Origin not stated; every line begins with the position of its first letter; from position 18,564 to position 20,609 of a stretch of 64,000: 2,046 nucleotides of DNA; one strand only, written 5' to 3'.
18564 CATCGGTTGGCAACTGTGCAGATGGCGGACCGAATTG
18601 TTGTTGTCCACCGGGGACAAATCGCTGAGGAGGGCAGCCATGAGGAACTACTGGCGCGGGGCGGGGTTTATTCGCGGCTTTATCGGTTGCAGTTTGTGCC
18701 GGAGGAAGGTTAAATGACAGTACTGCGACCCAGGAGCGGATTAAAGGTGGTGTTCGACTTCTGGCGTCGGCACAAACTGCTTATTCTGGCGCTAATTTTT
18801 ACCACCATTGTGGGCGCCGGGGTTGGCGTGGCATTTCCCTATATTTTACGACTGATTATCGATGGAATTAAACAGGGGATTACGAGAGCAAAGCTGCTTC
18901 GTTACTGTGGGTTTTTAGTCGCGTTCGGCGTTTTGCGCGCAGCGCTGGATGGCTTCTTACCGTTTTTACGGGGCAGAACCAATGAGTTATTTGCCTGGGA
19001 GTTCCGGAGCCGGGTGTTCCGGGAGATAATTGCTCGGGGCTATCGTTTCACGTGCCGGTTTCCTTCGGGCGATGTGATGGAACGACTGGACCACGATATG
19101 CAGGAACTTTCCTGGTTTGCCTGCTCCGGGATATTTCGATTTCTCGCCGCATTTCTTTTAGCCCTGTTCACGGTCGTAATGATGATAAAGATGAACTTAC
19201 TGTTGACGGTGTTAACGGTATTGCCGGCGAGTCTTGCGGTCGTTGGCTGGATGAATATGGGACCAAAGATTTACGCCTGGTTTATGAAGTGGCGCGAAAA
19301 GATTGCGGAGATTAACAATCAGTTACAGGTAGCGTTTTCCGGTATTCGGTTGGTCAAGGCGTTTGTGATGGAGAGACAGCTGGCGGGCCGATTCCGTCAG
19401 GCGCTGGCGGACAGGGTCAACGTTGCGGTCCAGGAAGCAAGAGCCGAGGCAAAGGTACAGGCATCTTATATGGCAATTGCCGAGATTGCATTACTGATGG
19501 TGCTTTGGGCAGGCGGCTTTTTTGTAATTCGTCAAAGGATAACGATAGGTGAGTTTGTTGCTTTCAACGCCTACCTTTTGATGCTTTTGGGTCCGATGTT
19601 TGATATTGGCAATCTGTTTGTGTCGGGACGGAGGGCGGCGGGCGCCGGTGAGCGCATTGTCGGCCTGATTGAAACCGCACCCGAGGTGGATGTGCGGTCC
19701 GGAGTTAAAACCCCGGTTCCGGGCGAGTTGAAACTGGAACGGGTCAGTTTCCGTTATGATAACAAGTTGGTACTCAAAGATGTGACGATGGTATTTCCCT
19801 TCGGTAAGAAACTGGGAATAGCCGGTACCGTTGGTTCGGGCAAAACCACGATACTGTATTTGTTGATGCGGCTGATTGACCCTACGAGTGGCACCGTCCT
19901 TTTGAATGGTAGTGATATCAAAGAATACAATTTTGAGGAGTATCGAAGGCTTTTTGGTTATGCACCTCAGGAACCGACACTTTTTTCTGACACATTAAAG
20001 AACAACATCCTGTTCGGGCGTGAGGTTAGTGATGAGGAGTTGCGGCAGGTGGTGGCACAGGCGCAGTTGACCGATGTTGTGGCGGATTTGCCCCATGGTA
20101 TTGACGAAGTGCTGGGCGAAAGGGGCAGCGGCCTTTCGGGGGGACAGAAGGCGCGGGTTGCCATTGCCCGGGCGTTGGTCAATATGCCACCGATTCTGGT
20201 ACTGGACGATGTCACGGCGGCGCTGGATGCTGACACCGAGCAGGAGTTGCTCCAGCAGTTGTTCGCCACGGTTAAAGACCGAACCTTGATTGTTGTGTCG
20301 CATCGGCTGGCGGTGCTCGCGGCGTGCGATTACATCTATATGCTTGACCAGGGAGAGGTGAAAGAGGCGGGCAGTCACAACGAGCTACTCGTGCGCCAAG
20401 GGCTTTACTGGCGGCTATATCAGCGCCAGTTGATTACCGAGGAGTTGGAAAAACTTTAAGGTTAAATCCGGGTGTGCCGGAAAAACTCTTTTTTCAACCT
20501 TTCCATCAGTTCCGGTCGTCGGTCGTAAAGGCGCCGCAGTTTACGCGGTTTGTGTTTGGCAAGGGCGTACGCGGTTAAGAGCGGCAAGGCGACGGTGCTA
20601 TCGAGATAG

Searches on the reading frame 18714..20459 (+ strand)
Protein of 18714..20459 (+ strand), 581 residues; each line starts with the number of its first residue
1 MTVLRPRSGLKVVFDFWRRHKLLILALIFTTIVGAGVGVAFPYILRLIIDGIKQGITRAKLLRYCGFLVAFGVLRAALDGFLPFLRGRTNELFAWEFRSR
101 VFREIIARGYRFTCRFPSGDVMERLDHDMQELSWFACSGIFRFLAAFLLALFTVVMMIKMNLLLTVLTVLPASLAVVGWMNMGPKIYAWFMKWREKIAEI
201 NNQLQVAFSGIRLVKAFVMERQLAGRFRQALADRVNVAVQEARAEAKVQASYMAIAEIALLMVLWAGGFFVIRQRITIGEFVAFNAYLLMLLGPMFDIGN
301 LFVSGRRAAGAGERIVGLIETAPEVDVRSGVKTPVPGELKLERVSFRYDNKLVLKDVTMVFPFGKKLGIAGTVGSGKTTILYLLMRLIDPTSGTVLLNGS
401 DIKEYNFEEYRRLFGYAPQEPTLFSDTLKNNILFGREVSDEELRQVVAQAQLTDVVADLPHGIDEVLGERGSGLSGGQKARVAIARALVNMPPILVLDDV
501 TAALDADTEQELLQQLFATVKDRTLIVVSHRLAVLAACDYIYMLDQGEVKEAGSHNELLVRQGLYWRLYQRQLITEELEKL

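Call 30: find_encoding_contigs(protein=window:18714-20459:+, flank=10000, max_places=1)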
Protein window:18714-20459:+ (581 aa): 4 contigs read that carry it; 1 place shown.
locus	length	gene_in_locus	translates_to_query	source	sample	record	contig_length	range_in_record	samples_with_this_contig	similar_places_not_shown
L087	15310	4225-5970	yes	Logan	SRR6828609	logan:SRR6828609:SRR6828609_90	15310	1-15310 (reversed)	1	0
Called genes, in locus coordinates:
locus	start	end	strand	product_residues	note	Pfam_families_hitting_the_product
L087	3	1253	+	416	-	?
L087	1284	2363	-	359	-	-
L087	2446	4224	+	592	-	PF00664:ABC_membrane, PF00005:ABC_tran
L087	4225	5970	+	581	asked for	PF00664:ABC_membrane, PF00005:ABC_tran, PF02463:SMC_N (weak)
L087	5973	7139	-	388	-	PF01916:DS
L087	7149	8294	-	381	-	PF00278:Orn_DAP_Arg_deC, PF02784:Orn_Arg_deC_N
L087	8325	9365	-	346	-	PF08240:ADH_N, PF00107:ADH_zinc_N (weak)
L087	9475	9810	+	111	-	-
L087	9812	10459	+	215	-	PF13489:Methyltransf_23, PF13847:Methyltransf_31 (weak), PF08241:Methyltransf_11, PF08242:Methyltransf_12 (weak), PF13649:Methyltransf_25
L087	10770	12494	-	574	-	PF00501:AMP-binding, PF13193:AMP-binding_C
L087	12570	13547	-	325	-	PF02618:YceG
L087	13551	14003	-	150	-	PF03652:RuvX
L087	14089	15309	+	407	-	?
